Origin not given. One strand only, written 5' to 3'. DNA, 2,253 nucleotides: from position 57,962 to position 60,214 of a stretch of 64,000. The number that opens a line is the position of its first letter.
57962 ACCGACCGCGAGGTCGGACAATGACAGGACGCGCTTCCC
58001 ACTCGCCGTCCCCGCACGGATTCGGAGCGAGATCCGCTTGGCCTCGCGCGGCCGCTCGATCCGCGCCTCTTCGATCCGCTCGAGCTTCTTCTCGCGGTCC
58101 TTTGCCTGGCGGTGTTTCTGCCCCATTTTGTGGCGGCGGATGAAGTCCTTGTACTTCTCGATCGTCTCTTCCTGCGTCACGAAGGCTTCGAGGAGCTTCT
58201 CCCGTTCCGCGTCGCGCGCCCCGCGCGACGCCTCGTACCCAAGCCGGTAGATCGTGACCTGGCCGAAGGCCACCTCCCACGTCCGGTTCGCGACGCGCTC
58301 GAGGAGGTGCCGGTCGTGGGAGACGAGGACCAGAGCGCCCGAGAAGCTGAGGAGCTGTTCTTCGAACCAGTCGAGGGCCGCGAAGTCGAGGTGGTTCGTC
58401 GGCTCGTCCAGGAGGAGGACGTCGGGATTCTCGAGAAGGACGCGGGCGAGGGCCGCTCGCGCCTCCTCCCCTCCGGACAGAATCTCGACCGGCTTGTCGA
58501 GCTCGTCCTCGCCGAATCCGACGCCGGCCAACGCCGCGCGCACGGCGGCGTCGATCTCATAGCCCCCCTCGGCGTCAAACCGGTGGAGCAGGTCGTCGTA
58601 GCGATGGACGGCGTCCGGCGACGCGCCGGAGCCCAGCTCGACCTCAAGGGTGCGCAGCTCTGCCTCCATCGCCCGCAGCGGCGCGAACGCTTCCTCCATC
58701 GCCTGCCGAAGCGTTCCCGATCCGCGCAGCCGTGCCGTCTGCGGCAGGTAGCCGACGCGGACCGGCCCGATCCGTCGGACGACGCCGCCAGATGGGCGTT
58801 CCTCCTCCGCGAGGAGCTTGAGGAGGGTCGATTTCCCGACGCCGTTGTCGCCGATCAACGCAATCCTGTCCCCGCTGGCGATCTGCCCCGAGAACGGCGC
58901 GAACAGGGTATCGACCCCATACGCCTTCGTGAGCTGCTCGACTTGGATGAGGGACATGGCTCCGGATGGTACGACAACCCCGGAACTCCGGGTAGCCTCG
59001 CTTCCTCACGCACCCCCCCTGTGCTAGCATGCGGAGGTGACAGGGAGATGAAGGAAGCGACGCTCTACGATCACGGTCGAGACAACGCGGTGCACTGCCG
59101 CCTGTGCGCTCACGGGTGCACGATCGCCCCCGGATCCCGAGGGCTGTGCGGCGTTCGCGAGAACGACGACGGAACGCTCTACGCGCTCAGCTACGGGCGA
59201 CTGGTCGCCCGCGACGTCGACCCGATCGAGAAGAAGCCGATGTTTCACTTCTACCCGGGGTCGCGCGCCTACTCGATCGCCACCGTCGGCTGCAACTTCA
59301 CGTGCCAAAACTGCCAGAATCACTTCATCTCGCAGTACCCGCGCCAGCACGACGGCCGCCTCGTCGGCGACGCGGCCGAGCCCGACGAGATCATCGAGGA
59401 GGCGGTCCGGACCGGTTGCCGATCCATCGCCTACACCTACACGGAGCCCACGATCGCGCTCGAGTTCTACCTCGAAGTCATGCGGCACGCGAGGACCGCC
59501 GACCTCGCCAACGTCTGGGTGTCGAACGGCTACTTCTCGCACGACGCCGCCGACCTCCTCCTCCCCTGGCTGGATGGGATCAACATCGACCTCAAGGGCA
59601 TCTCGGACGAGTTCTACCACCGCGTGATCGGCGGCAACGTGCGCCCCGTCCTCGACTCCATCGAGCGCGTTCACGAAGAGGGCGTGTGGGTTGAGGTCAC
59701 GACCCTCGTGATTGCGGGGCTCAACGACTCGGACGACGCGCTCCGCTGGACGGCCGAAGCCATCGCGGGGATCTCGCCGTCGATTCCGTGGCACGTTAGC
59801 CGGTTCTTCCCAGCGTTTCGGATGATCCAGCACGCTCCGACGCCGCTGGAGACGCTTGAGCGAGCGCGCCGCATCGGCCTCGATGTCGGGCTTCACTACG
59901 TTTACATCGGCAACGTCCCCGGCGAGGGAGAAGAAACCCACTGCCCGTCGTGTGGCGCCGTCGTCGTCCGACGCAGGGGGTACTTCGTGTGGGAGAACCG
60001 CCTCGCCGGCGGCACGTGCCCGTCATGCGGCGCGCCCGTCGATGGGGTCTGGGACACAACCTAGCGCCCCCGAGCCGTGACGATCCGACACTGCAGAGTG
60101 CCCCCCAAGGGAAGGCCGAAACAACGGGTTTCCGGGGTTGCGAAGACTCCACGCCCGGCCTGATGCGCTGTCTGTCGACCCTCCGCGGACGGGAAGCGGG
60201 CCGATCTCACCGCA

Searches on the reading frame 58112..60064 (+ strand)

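Call 32: search_protein_families(library=pfam, max_evalue=0.00001, proteins=[window:58112-60064:+])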
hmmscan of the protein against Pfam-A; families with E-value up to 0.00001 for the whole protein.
window:58112-60064:+ (650 aa): 1 family
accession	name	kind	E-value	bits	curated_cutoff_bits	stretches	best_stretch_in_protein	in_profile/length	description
PF04055.27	Radical_SAM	-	9.1e-21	75.2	29.5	1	390-541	3-158/166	Radical SAM superfamily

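Call 43: search_protein_families(library=ncbifam, max_evalue=0.00001, proteins=[window:58112-60064:+])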
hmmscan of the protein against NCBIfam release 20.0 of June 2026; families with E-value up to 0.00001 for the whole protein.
window:58112-60064:+ (650 aa): 9 families
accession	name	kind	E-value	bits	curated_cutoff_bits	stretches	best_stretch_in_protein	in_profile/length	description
TIGR04337.1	AmmeMemoSam_rS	hypoth_equivalog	2.1e-95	319.6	220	1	321-649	6-335/349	AmmeMemoRadiSam system radical SAM enzyme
TIGR04041.1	activase_YjjW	hypoth_equivalog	3.6e-16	59.4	250.2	1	440-565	113-238/276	YjjW family glycine radical enzyme activase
TIGR02493.1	PFLA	equivalog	7.6e-10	38.6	231.75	1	382-552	14-184/235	pyruvate formate-lyase-activating protein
TIGR02666.1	moaA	equivalog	1.1e-09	37.7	284.05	1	393-541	19-172/336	GTP 3',8-cyclase MoaA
TIGR02494.1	PFLE_PFLC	subfamily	1.2e-09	37.8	174.35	1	445-551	133-239/293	glycyl-radical enzyme activating protein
NF048010.1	SfplDhtActHpsHDes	equivalog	4.9e-08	32.1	430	1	393-562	92-260/298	(2S)-3-sulfopropanediol dehydratase activating enzyme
TIGR02668.1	moaA_archaeal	equivalog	8.5e-08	31.5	325.25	1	391-540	17-164/303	GTP 3',8-cyclase MoaA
TIGR02495.1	NrdG2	equivalog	4.7e-07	29.3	131.15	1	381-545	13-175/193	anaerobic ribonucleoside-triphosphate reductase activating protein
NF001199.0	PRK00164.2-1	equivalog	6.1e-07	28.9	231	1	391-540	19-166/308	GTP 3',8-cyclase MoaA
